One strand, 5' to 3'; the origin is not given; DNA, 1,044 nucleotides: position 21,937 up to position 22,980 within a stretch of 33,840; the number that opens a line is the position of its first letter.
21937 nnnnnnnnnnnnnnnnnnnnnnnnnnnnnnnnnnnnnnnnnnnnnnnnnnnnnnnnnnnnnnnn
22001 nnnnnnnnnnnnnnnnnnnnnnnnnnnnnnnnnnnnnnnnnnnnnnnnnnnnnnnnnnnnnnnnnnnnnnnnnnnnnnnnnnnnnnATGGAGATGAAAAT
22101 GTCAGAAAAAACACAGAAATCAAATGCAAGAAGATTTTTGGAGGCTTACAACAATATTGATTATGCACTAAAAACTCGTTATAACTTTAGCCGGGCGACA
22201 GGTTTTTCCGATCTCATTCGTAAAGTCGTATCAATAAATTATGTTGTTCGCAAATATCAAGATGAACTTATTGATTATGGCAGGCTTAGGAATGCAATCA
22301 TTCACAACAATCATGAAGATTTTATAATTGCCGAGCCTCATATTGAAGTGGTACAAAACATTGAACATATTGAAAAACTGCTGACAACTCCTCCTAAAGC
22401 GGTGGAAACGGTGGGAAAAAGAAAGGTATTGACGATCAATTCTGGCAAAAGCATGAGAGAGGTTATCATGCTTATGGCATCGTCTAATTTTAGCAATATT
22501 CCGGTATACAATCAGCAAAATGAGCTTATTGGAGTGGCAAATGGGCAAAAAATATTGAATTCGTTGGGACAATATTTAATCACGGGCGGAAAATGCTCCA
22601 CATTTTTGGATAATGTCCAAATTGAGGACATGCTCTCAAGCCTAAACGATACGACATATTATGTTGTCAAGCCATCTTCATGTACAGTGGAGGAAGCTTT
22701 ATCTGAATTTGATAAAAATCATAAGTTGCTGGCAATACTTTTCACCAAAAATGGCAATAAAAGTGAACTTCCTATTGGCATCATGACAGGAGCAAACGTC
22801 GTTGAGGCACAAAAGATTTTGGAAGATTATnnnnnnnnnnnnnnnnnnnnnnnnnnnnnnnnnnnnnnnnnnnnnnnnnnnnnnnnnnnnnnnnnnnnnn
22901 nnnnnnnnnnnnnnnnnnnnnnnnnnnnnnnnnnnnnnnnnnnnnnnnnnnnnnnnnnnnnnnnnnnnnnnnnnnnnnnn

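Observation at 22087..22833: HEPN-like RNase domain fused to a CBS-pair sensor: possible ligand-gated RNase (stand-alone defence/stress effector candidate)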

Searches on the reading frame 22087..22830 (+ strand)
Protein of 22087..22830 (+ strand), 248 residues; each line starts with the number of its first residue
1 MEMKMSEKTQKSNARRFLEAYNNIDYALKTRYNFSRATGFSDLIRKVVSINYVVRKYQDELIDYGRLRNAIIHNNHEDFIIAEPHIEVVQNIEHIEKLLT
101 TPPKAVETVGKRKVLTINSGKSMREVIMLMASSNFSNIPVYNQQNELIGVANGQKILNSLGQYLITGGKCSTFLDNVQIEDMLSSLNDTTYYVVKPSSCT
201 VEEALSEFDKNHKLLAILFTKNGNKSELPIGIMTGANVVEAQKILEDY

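Call 3: search_protein_families(library=pfam, proteins=[window:22087-22830:+], max_evalue=10)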
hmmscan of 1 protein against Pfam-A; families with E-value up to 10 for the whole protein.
window:22087-22830:+ (248 aa): 2 families
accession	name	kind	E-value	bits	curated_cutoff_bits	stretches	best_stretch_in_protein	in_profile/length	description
PF00571.33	CBS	-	1.4e-08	35.4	24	2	108-152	3-47/57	CBS domain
PF11312.14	Methyltransf_34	-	0.048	13.3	26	1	14-222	27-203/304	Putative SAM-dependent methyltransferase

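Call 4: search_protein_families(library=ncbifam, proteins=[window:22087-22830:+], max_evalue=10)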
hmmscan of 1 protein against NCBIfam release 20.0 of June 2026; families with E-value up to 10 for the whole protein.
window:22087-22830:+ (248 aa): 11 families
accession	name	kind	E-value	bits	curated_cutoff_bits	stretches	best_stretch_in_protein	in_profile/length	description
NF053863.1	DS11_antiphage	equivalog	3.5e-05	23.1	260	1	111-173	82-140/305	CBS domain-containing anti-phage protein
NF041552.1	TF_PrdR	equivalog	0.00014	20.4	795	1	67-160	28-125/577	sigma-54 dependent transcriptional regulator PrdR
NF038279.1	TF_CBS_SpxR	exception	0.00031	19.6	600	1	57-203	205-344/427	CBS-HotDog domain-containing transcription factor SpxR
NF041630.1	CBS_CbpB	equivalog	0.00044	20.1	125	1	110-162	17-69/143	cyclic-di-AMP-binding protein CbpB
NF011443.0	PRK14869.1-5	equivalog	0.0021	16.6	335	1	98-152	63-117/546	putative manganese-dependent inorganic diphosphatase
NF053603.1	HhpR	exception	0.0033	16.7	520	1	76-157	199-275/282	CBS domain-containing high hydrostatic pressure regulator HhpR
NF011442.0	PRK14869.1-4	equivalog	0.0058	15.1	400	1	105-156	71-122/543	putative manganese-dependent inorganic diphosphatase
TIGR00400.1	mgtE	equivalog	0.016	14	232.75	1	92-157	183-248/450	magnesium transporter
TIGR01186.1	proV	subfamily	0.018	14.2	326.6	1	80-163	217-301/363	betaine/proline/choline family ABC transporter ATP-binding protein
NF011449.0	PRK14869.2-5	equivalog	0.033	13.2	411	1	104-159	148-204/451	putative manganese-dependent inorganic diphosphatase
TIGR01302.1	IMP_dehydrog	equivalog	0.066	12.1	481.5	1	106-156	148-196/450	IMP dehydrogenase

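Call 5: search_protein_families(library=padloc, proteins=[window:22087-22830:+], max_evalue=10)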
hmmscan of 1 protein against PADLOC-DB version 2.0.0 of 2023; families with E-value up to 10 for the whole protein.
window:22087-22830:+ (248 aa): 0 families

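Call 6: find_homologous_proteins(query=window:22087-22830:+, max_evalue=0.001)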
Query window:22087-22830:+ (248 aa): 1525 proteins with E <= 0.001 among 1853 candidates; the best 120 are listed.
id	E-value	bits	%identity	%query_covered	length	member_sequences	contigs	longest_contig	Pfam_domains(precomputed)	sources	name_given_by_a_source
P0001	1.8e-155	533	99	100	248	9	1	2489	PF00571.34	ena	-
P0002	3.4e-132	457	85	98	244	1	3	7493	PF00571.34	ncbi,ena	-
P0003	4.7e-132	456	84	98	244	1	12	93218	PF00571.34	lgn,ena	-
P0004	8.5e-132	456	84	98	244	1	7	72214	PF00571.34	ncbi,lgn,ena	-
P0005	3.3e-131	454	84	98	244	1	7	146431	PF00571.34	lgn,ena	-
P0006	3.8e-131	453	84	98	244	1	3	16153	PF00571.34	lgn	-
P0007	5.9e-131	453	84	98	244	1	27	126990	PF00571.34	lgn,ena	-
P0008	1.3e-130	452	84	98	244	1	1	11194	PF00571.34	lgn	-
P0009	1.4e-130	452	84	98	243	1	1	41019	PF00571.34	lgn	-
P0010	5.1e-130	450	83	98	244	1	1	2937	PF00571.34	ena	-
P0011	5.2e-130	450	83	98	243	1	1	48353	PF00571.34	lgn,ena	-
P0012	9.1e-130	449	83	98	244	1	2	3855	PF00571.34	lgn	-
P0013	3.8e-129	447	83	98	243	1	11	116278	PF00571.34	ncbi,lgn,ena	-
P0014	5.6e-129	446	82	98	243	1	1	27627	PF00571.34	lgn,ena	-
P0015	2.6e-128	444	82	98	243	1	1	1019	PF00571.34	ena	-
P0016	5.0e-128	443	82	98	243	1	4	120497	PF00571.34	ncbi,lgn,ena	-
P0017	1.8e-127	441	82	98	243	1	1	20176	PF00571.34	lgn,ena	-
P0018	1.2e-118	413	77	98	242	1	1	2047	PF00571.34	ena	-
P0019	1.2e-118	413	78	96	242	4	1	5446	PF00571.34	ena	-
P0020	2.6e-117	408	76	98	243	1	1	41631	PF00571.34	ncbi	-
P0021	2.7e-117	408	77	96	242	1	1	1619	PF00571.34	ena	-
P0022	3.5e-117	408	76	98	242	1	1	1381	PF00571.34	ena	-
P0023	3.9e-117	408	78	96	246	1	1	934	PF00571.34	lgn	-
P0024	4.2e-117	408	77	98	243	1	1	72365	PF00571.34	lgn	-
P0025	4.5e-117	407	76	98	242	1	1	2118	PF00571.34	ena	-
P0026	6.4e-117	407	75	98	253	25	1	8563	PF00571.34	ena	-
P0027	1.3e-116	406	76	98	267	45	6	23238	PF00571.34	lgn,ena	-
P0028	1.5e-116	406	75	98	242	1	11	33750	PF00571.34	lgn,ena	-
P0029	1.5e-116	406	77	98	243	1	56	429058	PF00571.34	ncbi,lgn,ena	-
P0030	1.5e-116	406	77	98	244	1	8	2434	PF00571.34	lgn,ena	-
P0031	1.6e-116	406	75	98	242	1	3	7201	PF00571.34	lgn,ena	-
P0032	1.9e-116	405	75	98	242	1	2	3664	PF00571.34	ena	-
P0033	2.3e-116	405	76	98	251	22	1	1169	PF00571.34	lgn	-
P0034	2.4e-116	405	77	98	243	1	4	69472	PF00571.34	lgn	-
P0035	2.4e-116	405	77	96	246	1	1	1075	PF00571.34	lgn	-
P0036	3.4e-116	405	77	98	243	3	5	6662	PF00571.34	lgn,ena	-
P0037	3.5e-116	404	75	98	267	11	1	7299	PF00571.34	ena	-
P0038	6.1e-116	404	75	98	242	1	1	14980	PF00571.34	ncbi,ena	-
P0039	7.0e-116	403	75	98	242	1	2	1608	PF00571.34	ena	-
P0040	1.7e-115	402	75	99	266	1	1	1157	PF00571.34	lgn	-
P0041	1.9e-115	402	77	96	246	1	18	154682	PF00571.34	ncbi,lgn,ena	-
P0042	2.9e-115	401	77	96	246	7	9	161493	PF00571.34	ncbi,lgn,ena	-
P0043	3.4e-115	401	77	98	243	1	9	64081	PF00571.34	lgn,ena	-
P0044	3.4e-115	401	77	98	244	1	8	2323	PF00571.34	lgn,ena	-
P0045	3.4e-115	401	75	99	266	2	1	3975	PF00571.34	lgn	-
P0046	3.7e-115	401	75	95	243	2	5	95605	PF00571.34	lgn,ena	-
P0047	6.2e-115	400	76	98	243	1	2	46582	PF00571.34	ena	-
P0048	6.0e-114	397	75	98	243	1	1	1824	PF00571.34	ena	-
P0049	1.1e-113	396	74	95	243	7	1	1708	PF00571.34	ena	-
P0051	3.3e-111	388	73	98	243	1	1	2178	PF00571.34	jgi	jgi:predicted transcriptional regulator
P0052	4.0e-111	388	72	98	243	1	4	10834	PF00571.34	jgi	-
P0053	5.1e-111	388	72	98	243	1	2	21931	PF00571.34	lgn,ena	-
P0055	1.2e-110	386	73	95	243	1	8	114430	PF00571.34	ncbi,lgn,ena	-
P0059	3.7e-110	385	72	98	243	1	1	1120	PF00571.34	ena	-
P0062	4.1e-110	385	72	98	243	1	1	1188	PF00571.34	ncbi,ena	-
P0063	4.5e-110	385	72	100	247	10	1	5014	PF00571.34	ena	-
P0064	4.6e-110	384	74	98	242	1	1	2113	PF00571.34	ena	-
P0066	8.8e-110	384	71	98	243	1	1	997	PF00571.34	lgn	-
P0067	9.3e-110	383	69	98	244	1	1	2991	PF00571.34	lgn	-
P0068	1.1e-109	383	70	98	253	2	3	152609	PF00571.34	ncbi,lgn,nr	ncbi:MAG: CBS domain-containing protein [Clostridia bacterium]|nr:CBS domain-containing protein [Clo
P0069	2.7e-109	382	71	98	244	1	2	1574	PF00571.34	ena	-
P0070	2.9e-109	382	71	99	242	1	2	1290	PF00571.34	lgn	-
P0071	2.9e-109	382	72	98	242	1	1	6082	PF00571.34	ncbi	-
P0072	3.2e-109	382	71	100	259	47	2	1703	PF00571.34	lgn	-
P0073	3.4e-109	382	71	98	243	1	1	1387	PF00571.34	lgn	-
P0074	3.5e-109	382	71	96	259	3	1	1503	PF00571.34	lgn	-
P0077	7.2e-109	381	72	96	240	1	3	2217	PF00571.34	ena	-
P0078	7.5e-109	381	72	97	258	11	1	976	PF00571.34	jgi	-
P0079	1.1e-108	380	71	98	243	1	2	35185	PF00571.34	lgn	-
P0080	1.2e-108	380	70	98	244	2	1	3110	PF00571.34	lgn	-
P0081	1.5e-108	380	73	97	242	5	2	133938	PF00571.34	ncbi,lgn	-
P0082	1.6e-108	379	73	98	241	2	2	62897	PF00571.34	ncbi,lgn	-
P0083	1.9e-108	379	71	97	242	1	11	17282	PF00571.34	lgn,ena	-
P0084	2.5e-108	379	73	96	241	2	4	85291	PF00571.34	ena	-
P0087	3.7e-108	378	71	96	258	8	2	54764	PF00571.34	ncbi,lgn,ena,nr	ncbi:MAG: CBS domain-containing protein [Clostridia bacterium]|nr:CBS domain-containing protein [Clo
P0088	4.6e-108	378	72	99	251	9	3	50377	PF00571.34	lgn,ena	-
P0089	6.3e-108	377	73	96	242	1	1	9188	PF00571.34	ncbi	-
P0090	7.6e-108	377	69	98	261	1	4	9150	PF00571.34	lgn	-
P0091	1.2e-107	377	70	100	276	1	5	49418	PF00571.34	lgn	-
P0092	1.6e-107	376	71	97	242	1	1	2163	PF00571.34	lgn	-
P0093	2.2e-107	376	69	98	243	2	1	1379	PF00571.34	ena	-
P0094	2.4e-107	376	71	95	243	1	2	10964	PF00571.34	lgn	-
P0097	5.6e-107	374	68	98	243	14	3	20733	PF00571.34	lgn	-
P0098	7.0e-107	374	70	97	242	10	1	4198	PF00571.34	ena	-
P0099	7.5e-107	374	68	98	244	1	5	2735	PF00571.34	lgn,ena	-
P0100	1.0e-106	374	71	98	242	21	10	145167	PF00571.34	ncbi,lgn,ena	-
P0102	1.5e-106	373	69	98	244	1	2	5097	PF00571.34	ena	-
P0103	1.6e-106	373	68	96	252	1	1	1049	PF00571.34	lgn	-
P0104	2.0e-106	373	68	98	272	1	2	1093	PF00571.34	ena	-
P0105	2.6e-106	372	65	98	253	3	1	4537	PF00571.34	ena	-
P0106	4.4e-106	371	70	95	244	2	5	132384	PF00571.34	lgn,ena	-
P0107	5.2e-106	371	68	100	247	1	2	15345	PF00571.34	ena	-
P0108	7.1e-106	371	68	100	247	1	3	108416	PF00571.34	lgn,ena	-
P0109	9.0e-106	370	70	95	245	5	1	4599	PF00571.34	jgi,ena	-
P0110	9.7e-106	370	69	96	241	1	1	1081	PF00571.34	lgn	-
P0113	2.1e-105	369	68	98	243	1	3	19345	PF00571.34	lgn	-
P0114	2.2e-105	369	68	100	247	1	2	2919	PF00571.34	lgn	-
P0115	2.2e-105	369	68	100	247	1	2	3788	PF00571.34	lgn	-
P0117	2.6e-105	369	68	97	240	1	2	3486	PF00571.34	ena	-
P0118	2.8e-105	369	67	100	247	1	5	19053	PF00571.34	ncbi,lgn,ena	-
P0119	2.9e-105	369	67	100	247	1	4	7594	PF00571.34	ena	-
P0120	3.5e-105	369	66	99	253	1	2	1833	PF00571.34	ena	-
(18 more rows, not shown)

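Call 7: search_solved_structures(query=window:22087-22830:+, max_evalue=1, show_alignments=3)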
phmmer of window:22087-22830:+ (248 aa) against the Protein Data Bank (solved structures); distinct sequences matched with E-value up to 1: 23.
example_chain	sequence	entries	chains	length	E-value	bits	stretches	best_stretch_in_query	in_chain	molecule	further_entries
3kh5_A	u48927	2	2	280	1.4e-08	37.8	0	109-161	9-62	protein MJ1225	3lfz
3kpc_A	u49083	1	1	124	3.2e-05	26.8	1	95-158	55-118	Uncharacterized protein MJ0100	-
3kpb_A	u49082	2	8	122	3.8e-05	26.6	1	95-158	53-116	Uncharacterized protein MJ0100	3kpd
9znf_4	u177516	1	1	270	9e-05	25.3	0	105-159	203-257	CBS domain-containing protein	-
2yzq_A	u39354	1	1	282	0.0023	20.8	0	96-156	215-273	Putative uncharacterized protein PH1780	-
2p9m_A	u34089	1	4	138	0.057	16.2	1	106-218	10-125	Hypothetical protein MJ0922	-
2yvy_A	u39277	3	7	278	0.077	15.8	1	98-160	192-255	Mg2+ transporter MgtE | Magnesium transporter MgtE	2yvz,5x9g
1bkr_A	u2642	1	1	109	0.1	15.4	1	39-93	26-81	SPECTRIN BETA CHAIN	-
1aa2_A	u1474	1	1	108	0.1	15.4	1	40-93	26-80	BETA-SPECTRIN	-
3l2b_A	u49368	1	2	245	0.1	15.4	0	110-150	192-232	Probable manganase-dependent inorganic pyrophosphatase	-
3l31_A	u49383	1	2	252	0.11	15.2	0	110-150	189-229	Probable manganase-dependent inorganic pyrophosphatase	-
6zz9_A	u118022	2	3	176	0.16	14.7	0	124-156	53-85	CBS domain-containing protein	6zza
2yvx_A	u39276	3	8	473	0.19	14.5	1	99-159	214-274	Mg2+ transporter MgtE | Magnesium transporter MgtE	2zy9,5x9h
9sr9_H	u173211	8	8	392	0.23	14.2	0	112-158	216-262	Dehydrogenase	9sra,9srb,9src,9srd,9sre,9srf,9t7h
3ddj_A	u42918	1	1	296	0.42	13.4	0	111-157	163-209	CBS domain-containing protein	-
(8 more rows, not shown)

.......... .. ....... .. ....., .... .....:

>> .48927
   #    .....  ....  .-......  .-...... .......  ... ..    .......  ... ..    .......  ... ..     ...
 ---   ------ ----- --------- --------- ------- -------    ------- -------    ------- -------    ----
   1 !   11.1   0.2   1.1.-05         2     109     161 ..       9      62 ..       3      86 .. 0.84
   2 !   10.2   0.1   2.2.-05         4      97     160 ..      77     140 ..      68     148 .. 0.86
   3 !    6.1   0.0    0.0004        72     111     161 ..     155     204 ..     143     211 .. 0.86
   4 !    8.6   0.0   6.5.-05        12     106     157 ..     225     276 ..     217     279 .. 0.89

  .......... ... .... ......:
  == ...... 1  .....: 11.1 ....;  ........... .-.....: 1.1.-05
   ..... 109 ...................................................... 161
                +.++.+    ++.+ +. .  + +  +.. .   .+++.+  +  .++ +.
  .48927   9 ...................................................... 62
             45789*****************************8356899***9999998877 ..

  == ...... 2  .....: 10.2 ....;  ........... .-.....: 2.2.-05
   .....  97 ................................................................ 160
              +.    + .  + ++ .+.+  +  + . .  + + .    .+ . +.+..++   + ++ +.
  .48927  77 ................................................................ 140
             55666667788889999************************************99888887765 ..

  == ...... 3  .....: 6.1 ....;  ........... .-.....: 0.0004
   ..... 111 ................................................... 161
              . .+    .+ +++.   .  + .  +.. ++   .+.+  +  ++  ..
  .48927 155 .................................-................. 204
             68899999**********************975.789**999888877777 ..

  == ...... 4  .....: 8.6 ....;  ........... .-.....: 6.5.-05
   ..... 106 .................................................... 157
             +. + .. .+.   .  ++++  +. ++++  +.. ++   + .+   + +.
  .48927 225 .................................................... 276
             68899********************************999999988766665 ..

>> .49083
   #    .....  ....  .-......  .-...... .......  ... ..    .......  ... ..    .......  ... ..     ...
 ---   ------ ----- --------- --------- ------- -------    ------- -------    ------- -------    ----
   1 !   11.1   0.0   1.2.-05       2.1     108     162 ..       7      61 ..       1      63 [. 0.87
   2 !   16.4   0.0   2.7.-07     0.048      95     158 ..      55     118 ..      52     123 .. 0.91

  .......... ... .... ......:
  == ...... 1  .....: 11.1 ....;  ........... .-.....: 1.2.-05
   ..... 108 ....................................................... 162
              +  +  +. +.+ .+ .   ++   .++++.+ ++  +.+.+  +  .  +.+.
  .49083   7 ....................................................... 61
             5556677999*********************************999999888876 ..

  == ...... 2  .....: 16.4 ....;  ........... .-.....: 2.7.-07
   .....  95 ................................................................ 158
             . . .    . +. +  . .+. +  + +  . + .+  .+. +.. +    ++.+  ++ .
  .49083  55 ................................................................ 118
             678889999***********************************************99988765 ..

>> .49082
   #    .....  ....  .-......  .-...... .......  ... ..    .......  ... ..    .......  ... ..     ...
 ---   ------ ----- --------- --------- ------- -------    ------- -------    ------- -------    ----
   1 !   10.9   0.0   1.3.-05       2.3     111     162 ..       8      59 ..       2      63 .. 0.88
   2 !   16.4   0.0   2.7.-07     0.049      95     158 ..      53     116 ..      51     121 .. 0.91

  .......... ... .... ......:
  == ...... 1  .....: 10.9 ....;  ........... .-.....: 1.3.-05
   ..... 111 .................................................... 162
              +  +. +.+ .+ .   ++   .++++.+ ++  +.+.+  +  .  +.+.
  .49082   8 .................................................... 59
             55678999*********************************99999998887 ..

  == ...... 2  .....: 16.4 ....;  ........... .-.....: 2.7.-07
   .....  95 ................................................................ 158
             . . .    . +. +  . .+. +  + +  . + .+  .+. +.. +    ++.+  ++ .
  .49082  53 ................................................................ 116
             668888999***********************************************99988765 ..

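Call 15: find_encoding_contigs(protein=P0029, flank=6000, max_places=6)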
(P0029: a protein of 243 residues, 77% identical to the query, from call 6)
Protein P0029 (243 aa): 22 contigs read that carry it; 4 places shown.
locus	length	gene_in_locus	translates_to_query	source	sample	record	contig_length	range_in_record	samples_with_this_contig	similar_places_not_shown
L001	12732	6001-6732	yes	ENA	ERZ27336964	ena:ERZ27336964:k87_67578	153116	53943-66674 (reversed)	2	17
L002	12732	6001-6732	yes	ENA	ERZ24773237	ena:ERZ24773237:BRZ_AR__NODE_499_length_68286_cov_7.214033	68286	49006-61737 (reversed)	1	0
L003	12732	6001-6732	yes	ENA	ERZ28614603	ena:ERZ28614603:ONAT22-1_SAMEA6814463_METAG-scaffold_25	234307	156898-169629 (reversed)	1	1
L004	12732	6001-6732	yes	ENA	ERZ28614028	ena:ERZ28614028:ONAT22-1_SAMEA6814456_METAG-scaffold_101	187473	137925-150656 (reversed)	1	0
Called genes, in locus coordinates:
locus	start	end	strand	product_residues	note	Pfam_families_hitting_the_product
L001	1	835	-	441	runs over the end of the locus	PF01420:Methylase_S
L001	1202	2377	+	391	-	PF00266:Aminotran_5, PF01212:Beta_elim_lyase (weak), PF01041:DegT_DnrJ_EryC1 (weak)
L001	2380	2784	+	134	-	PF01592:NifU_N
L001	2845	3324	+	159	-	-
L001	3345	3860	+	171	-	-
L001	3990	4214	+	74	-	-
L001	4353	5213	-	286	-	PF01522:Polysacc_deac_1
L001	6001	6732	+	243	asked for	PF00571:CBS (faint)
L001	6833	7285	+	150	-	-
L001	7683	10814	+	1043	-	PF00133:tRNA-synt_1, PF09334:tRNA-synt_1g, PF08264:Anticodon_1, PF19302:DUF5915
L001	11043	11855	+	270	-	-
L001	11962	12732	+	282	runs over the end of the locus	PF10672:Methyltrans_SAM, PF03602:Cons_hypoth95 (weak), PF09445:Methyltransf_15 (faint), PF13649:Methyltransf_25 (weak)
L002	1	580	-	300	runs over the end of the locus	PF00005:ABC_tran (faint), PF02463:SMC_N (weak), PF13175:AAA_15, PF13304:AAA_21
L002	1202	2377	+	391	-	PF00266:Aminotran_5, PF01212:Beta_elim_lyase (weak), PF01041:DegT_DnrJ_EryC1 (weak)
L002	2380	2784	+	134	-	PF01592:NifU_N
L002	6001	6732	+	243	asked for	PF00571:CBS (faint)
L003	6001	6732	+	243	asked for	PF00571:CBS (faint)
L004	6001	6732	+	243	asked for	PF00571:CBS (faint)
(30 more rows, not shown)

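Call 21: predict_structure(alignment_id=A1)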
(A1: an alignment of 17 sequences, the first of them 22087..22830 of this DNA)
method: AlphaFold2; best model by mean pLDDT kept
length: 248 residues; sequences in the alignment: 17
mean_pLDDT: 86.8   pTM: 0.76
mean pLDDT of the five models: 86.8, 86.1, 84.8, 84.6, 82.8
residues with pLDDT >= 90: 152; 70-90: 71; 50-70: 13; < 50: 12
segments of 3 or more residues with pLDDT < 50: 1-8
pLDDT, mean of each block of 10 residues (from residue 1): 44 90 96 91 92 93 90 57 87 95 91 90 92 86 92 88 93 92 65 93 91 90 94 89 88
secondary structure, 60 per line:
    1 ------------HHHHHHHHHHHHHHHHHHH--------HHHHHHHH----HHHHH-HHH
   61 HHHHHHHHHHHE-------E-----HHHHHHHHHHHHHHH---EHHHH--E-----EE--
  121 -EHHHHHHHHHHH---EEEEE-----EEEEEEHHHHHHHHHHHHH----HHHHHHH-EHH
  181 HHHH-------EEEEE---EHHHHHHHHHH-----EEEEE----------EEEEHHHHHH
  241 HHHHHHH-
elements in order: H13-31 H40-47 H52-56 H58-71 H86-100 H105-108 H123-133 E137-141 E147-152 H153-165 H170-176 H179-184 E192-196 H201-210 E216-220 E231-234 H235-247

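Call 26: fold_search(model_id=the predicted structure, library=pdb)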
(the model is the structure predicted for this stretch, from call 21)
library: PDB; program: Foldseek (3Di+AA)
matches with E <= 10: 565; with E <= 0.001: 259
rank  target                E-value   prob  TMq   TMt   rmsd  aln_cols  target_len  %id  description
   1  7cfi                  9.9e-07  1.00  0.42  0.68   4.3       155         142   19  Structure of the CBS domain of the bacterial CNNM/CorC family Mg2+ transporter in complex with ATP (released 2021-02-24)
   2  3ddj                  1.9e-06  1.00  0.45  0.40   3.1       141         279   17  Crystal structure of a cbs domain-containing protein in complex with amp (sso3205) from sulfolobus solfataricus at 1.80  (released 2008-06-24)
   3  8gpv                  2.1e-06  1.00  0.37  0.36  16.4       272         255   12  Cytoplasmic domain structure of the MgtE Mg2+ channel from Clostridiales bacterium (released 2023-04-19)
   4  2yzi_B                2.3e-06  1.00  0.41  0.70   3.3       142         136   18  Crystal structure of uncharacterized conserved protein from Pyrococcus horikoshii (released 2007-11-06)
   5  7cfh_A                2.3e-06  1.00  0.42  0.59   4.5       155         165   18  Structure of the CBS domain of the bacterial CNNM/CorC family Mg2+ transporter (released 2021-02-24)
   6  4eak_C                2.4e-06  1.00  0.42  0.37  14.9       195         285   12  Co-crystal structure of an AMPK core with ATP (released 2012-06-06)
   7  7m1u_A                2.6e-06  1.00  0.44  0.36  18.7       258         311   14  Crystal structure of an archaeal CNNM, MtCorB, R235L mutant with C-terminal deletion (released 2021-06-16)
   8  8gps                  2.7e-06  1.00  0.37  0.39  15.7       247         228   13  Cytoplasmic domain structure of the MgtE Mg2+ channel from Chryseobacterium hispalense (released 2023-04-19)
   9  2p9m_D                3.4e-06  1.00  0.39  0.69   4.0       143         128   17  Crystal structure of conserved hypothetical protein MJ0922 from Methanocaldococcus jannaschii DSM 2661 (released 2007-07-03)
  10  9s4z_B                3.9e-06  1.00  0.37  0.45   5.3       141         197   20  AcuB from Geobacillus stearothermophilus with AMP and ADP (released 2026-02-25)
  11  9s50_B                4.4e-06  1.00  0.36  0.44   5.5       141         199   19  AcuB from Geobacillus stearothermophilus with AMP and ATP (released 2026-02-25)
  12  9qs7_B                4.6e-06  1.00  0.42  0.51   3.0       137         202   18  AcuB,Acetoin utilization protein (released 2026-02-18)
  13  7cfh_B                4.6e-06  1.00  0.41  0.58   4.6       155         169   18  Structure of the CBS domain of the bacterial CNNM/CorC family Mg2+ transporter (released 2021-02-24)
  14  7msu                  5.2e-06  1.00  0.39  0.72   3.6       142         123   18  Crystal structure of an archaeal CNNM, MtCorB, CBS-pair domain in complex with Mg2+-ATP (released 2021-06-16)
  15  3lv9                  5.5e-06  1.00  0.38  0.66   5.7       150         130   14  Crystal structure of CBS domain of a putative transporter from Clostridium difficile 630 (released 2010-03-09)
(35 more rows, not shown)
